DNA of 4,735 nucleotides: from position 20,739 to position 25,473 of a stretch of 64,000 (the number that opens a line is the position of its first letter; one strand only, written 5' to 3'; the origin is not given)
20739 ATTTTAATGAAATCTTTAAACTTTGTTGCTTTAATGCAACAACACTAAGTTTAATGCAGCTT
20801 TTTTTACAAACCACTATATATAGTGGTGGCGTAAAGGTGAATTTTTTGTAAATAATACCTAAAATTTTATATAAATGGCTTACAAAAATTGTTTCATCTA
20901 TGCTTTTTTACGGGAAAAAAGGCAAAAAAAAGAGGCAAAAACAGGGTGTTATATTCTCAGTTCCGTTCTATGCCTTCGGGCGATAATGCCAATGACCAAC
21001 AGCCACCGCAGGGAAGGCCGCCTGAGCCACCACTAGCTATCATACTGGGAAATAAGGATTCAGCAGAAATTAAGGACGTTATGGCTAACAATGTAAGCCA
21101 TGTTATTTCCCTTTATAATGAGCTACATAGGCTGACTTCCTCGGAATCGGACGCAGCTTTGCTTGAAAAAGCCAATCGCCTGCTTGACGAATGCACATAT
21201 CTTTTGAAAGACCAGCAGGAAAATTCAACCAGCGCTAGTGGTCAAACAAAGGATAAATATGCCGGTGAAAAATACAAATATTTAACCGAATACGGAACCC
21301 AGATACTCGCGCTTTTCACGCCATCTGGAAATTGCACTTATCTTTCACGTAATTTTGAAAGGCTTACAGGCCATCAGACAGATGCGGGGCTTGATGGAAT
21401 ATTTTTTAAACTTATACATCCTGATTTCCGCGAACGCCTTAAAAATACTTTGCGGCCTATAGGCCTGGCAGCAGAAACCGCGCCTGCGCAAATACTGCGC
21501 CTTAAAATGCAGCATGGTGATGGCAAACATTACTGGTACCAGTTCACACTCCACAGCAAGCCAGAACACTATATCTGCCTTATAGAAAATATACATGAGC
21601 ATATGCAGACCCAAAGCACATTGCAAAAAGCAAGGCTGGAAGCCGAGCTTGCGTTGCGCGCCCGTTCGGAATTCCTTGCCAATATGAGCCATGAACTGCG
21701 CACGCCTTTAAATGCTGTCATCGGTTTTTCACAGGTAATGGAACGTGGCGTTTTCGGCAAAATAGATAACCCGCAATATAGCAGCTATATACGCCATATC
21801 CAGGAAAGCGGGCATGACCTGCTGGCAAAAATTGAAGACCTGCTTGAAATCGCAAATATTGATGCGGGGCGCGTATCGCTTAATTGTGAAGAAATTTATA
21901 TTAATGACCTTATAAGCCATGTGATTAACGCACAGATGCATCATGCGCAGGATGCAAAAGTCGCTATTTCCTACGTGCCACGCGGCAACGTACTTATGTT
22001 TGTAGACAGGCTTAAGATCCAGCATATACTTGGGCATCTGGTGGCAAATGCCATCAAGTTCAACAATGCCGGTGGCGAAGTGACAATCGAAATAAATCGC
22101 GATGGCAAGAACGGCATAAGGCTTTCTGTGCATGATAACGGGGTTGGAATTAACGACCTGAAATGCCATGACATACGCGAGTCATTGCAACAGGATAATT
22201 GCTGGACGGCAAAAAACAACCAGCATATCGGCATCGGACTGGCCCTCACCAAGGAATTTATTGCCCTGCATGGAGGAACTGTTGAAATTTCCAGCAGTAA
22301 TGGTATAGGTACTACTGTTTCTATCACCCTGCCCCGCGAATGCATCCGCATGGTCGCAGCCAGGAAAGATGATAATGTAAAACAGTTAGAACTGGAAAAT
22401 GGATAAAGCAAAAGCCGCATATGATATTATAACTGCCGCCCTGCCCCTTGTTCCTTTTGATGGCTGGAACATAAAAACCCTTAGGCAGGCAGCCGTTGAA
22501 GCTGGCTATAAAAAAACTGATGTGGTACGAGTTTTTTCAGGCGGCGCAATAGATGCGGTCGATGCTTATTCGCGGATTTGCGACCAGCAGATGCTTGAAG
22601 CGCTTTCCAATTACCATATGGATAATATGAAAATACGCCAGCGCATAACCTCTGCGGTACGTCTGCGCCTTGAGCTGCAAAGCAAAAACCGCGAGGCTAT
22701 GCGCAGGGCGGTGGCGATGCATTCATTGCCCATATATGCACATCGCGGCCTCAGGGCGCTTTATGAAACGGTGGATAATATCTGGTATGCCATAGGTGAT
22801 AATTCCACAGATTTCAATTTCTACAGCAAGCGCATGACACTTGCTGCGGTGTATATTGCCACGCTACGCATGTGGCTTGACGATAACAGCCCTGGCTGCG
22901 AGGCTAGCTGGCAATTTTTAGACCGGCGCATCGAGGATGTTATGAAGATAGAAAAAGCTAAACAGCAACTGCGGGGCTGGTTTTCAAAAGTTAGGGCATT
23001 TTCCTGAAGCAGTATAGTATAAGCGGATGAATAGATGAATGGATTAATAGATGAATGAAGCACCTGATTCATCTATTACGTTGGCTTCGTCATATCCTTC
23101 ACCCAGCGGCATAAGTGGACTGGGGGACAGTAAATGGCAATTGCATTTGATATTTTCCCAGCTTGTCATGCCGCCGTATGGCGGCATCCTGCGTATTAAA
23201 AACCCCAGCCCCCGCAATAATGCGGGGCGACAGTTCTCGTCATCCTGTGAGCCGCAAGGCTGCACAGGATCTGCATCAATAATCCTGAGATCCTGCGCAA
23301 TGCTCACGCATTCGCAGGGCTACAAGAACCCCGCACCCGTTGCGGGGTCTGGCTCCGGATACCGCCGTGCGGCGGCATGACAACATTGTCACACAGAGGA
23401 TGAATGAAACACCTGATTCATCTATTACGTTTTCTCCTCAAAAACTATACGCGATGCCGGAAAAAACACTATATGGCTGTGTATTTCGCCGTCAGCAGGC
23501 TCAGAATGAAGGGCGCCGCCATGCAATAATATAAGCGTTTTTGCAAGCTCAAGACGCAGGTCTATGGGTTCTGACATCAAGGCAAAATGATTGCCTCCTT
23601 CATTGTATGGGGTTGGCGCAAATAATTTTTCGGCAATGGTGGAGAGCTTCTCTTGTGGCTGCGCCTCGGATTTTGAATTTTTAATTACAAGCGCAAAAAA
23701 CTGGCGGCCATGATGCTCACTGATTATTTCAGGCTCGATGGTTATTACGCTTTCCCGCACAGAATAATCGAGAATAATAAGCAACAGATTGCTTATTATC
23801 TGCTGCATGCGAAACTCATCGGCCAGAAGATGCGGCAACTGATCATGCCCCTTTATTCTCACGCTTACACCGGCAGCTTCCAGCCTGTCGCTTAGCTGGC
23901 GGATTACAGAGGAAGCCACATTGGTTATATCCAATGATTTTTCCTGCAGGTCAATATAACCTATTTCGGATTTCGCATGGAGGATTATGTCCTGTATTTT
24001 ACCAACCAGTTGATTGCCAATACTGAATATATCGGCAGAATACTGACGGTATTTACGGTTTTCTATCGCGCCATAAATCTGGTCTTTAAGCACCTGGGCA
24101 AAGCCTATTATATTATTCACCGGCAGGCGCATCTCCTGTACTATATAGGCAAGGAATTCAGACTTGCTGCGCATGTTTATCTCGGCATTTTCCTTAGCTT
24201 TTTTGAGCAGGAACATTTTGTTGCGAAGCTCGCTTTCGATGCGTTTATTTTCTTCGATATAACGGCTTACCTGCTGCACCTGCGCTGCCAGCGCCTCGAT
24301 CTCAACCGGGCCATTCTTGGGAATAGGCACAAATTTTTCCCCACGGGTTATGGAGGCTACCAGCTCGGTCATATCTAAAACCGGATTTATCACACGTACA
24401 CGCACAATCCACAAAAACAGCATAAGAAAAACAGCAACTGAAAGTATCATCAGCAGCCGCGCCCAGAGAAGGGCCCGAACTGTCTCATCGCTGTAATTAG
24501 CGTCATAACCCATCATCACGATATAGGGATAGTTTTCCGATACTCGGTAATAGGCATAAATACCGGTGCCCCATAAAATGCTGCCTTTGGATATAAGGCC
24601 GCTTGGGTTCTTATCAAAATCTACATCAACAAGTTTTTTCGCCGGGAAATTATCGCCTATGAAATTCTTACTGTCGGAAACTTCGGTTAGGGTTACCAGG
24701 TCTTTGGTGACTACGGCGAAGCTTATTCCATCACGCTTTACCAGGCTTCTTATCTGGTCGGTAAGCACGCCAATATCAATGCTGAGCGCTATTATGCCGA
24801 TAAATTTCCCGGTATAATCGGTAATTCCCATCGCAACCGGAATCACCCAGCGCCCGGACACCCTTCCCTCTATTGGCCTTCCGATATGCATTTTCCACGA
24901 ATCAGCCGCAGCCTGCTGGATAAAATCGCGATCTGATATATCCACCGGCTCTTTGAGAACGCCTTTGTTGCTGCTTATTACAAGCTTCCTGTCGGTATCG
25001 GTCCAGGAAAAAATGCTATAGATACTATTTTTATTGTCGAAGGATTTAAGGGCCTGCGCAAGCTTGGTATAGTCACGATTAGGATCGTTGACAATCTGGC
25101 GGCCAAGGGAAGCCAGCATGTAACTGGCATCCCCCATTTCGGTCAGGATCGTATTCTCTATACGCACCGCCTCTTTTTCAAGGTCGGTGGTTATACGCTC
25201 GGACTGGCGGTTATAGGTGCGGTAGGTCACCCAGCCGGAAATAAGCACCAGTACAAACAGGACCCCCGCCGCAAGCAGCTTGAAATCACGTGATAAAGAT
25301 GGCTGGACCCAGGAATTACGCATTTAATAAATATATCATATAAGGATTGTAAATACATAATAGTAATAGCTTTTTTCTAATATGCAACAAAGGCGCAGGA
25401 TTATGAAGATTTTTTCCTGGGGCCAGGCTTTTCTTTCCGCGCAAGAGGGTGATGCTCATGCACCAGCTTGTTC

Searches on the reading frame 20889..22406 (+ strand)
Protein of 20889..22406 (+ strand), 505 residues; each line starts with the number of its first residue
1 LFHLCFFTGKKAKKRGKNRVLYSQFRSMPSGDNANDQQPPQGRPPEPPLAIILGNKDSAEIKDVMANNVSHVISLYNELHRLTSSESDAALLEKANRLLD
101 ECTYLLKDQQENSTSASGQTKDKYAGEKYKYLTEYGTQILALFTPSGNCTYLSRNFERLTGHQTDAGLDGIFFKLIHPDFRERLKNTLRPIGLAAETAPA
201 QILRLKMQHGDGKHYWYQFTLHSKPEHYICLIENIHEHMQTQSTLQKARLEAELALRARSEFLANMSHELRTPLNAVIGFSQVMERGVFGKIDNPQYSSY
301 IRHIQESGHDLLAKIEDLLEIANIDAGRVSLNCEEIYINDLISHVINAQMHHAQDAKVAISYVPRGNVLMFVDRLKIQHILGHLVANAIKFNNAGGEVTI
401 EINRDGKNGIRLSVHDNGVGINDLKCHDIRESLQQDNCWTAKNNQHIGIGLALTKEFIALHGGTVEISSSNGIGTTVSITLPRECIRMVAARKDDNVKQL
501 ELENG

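Call 35: search_protein_families(library=pfam, proteins=[window:20889-22406:+], max_evalue=0.00001)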
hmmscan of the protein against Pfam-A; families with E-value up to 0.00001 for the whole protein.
window:20889-22406:+ (505 aa): 2 families
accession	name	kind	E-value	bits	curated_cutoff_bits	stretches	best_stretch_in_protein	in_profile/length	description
PF02518.31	HATPase_c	-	1.2e-20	74.4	26.4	1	373-483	2-109/111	Histidine kinase-, DNA gyrase B-, and HSP90-like ATPase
PF00512.31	HisKA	-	9.4e-18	64.5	26.9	1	258-327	1-66/66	His Kinase A (phospho-acceptor) domain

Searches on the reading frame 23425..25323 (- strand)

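Call 35: search_protein_families(library=pfam, proteins=[window:23425-25323:-], max_evalue=0.00001)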
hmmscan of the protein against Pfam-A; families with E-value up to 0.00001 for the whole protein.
window:23425-25323:- (632 aa): 2 families
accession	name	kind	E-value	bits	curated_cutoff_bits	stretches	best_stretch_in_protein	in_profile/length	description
PF02743.24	dCache_1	-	2.9e-12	47.1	45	1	58-199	21-167/240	Cache domain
PF00512.31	HisKA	-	7.2e-08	32.8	26.9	1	386-452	1-63/66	His Kinase A (phospho-acceptor) domain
